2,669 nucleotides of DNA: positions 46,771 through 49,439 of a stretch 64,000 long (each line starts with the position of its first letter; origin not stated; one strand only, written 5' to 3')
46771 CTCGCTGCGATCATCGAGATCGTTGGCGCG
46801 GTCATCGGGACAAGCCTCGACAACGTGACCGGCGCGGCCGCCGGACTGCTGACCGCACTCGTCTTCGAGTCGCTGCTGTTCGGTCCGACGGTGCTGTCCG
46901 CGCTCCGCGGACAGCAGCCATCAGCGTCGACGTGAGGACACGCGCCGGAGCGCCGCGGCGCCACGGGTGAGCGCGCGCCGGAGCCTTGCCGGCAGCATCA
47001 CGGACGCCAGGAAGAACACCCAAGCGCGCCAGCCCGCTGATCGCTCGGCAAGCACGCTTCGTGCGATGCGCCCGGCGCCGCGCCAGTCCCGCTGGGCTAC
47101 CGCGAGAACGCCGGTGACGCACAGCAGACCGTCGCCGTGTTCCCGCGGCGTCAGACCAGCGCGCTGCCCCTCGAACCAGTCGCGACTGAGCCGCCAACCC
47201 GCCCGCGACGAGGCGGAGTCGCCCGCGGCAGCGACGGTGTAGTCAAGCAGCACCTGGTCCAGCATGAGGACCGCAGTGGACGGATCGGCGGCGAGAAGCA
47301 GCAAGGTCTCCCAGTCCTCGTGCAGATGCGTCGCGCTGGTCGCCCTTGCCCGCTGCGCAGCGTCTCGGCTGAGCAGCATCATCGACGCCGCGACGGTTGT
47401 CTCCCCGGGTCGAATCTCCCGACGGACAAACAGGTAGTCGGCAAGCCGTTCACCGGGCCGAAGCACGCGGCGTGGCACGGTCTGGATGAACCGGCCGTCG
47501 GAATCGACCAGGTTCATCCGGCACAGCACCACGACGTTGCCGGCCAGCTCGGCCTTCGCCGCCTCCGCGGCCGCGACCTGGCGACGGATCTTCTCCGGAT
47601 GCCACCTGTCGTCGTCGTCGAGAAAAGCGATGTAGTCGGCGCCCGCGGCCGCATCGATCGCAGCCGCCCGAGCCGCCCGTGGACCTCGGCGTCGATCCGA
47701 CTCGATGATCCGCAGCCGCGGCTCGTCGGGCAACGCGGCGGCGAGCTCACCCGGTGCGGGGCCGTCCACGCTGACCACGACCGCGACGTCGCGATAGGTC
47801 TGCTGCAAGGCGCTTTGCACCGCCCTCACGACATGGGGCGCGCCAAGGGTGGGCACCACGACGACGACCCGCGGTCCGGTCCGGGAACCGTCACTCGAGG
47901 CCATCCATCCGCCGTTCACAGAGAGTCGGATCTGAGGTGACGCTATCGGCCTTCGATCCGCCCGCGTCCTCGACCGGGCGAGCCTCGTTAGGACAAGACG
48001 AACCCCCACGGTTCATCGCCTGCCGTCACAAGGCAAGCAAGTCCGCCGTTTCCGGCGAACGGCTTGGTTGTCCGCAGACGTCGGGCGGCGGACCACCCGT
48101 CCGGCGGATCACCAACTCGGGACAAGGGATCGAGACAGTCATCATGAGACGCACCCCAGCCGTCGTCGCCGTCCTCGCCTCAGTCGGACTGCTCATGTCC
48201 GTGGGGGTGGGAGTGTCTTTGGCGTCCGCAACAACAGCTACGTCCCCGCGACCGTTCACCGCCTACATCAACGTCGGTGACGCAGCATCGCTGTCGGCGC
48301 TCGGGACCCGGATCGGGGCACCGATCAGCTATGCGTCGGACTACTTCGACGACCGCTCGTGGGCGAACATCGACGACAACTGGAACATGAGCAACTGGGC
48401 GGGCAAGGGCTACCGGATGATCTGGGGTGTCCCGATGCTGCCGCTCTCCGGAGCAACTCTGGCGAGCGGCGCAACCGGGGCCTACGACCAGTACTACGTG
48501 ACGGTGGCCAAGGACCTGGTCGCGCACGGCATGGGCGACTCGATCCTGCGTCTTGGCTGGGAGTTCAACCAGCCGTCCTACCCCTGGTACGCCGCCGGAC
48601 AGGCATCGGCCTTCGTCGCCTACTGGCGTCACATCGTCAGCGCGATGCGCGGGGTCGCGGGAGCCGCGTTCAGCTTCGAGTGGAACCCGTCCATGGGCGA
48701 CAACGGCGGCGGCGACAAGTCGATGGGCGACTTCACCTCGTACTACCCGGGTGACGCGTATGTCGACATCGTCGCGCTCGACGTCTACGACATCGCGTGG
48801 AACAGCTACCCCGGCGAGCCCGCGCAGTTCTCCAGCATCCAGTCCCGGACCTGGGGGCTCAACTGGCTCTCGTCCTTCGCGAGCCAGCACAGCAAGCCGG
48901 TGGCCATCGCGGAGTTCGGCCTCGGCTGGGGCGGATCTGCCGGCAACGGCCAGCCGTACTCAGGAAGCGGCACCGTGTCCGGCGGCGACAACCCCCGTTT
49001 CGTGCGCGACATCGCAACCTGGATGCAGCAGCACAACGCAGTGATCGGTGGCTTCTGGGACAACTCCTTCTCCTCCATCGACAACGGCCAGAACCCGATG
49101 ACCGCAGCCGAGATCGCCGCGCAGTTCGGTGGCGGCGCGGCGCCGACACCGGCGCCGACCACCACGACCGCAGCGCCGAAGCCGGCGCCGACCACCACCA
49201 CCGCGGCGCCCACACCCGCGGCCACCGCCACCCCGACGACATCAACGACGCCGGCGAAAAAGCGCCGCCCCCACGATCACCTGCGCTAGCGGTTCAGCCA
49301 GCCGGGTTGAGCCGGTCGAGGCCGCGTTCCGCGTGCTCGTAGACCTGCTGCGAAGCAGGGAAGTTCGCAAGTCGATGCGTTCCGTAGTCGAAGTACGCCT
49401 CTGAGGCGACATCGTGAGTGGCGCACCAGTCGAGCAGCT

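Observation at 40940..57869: ~17 kb envelope-glycan biosynthesis cluster (4 GT2, flippase, two FemAB/CelD-like transferases, large membrane proteins, AKR, GMC oxidoreductase) interleaved with three paralogous secreted GH26-like hydrolases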

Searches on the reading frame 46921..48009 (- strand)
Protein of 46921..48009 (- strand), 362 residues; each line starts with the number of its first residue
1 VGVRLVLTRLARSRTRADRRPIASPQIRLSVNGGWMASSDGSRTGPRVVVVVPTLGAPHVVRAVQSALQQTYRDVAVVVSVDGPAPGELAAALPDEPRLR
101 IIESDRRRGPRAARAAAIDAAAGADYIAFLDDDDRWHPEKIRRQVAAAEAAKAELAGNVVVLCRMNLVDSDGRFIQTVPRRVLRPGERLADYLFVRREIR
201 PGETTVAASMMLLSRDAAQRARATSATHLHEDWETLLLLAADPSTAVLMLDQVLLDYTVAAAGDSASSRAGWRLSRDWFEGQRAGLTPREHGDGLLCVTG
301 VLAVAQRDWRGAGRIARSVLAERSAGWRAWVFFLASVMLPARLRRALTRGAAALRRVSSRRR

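Call 5: search_protein_families(library=pfam, proteins=[window:46921-48009:-], max_evalue=0.01)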
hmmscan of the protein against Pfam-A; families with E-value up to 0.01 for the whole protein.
window:46921-48009:- (362 aa): 3 families
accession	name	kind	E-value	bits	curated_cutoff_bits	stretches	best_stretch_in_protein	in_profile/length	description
PF00535.33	Glycos_transf_2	-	2.2e-18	67.2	23.3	1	50-162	2-117/168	Glycosyl transferase family 2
PF13641.12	Glyco_tranf_2_3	-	4.6e-12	46.9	27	1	46-238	1-193/230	Glycosyltransferase like family 2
PF12412.13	DUF3667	-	0.005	16.8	27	0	171-197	1-27/45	Protein of unknown function (DUF3667)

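Call 7: search_protein_families(library=ncbifam, proteins=[window:46921-48009:-], max_evalue=0.01)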
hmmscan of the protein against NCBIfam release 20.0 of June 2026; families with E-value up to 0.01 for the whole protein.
window:46921-48009:- (362 aa): 11 families
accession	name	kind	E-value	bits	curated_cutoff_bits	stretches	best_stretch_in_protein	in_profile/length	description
NF047683.1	TeichurnBiosyTuaG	equivalog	1.8e-13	50.7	400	1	44-149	4-112/252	teichuronic acid biosynthesis protein TuaG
NF050050.1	ProtGlycPglI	equivalog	1.9e-09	37.3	500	1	46-161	2-121/306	GalNAc(5)-diNAcBac-PP-undecaprenol beta-1,3-glucosyltransferase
NF041394.1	GtaseAglG_Halo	equivalog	1.9e-08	33.9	440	1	59-157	17-116/304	glucosyl-dolichyl phosphate glucuronosyltransferase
NF007453.0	PRK10018.1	equivalog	2.3e-07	30.8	382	1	47-146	7-109/280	colanic acid biosynthesis glycosyltransferase WcaA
NF041875.1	EPS_EpsD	equivalog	7.9e-07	28.8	370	1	50-165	3-116/325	exopolysaccharide biosynthesis glycosyltransferase EpsD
TIGR04017.1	WcaA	equivalog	8.2e-07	28.9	495.75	1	46-145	5-107/279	colanic acid biosynthesis glycosyltransferase WcaA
NF007482.0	PRK10073.1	equivalog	7.2e-06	25.2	423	1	46-266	6-224/334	glycosyltransferase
TIGR03469.1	HpnB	hypoth_equivalog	4.4e-05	22.7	379.25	1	43-163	41-175/386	hopene-associated glycosyltransferase HpnB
NF038299.1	EPS_HpsN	equivalog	0.0015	17.5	425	1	47-186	2-145/317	hormogonium polysaccharide biosynthesis glycosyltransferase HpsN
NF053739.1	GlytfEpsEBac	equivalog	0.0032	16.5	450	1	60-157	16-117/265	glycosyltransferase EpsE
NF038302.1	EPS_HpsE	equivalog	0.0054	15.7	300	1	105-143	69-106/307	hormogonium polysaccharide biosynthesis glycosyltransferase HpsE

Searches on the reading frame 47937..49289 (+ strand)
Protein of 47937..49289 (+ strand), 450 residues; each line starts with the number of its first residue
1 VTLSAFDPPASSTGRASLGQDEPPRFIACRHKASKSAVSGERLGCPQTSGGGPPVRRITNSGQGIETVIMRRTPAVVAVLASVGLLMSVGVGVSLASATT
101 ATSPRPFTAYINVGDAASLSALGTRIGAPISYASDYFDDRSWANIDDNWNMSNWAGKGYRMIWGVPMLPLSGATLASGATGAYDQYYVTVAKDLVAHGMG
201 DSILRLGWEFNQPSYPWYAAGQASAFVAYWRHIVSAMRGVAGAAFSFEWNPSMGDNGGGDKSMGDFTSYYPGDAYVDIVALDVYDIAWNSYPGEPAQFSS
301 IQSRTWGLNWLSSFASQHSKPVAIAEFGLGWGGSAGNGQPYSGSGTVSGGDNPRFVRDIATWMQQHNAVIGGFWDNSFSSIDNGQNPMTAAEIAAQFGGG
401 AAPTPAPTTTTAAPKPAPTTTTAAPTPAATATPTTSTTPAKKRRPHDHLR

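Call 5: search_protein_families(library=pfam, proteins=[window:47937-49289:+], max_evalue=0.01)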
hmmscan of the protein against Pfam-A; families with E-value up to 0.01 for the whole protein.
window:47937-49289:+ (450 aa): 1 family
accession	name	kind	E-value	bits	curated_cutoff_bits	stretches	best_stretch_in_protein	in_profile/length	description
PF02156.21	Glyco_hydro_26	-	0.00041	20.2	20.2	1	223-285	176-231/311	Glycosyl hydrolase family 26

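Call 7: search_protein_families(library=ncbifam, proteins=[window:47937-49289:+], max_evalue=0.01)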
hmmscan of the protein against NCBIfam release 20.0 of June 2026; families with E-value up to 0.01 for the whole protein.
window:47937-49289:+ (450 aa): 0 families
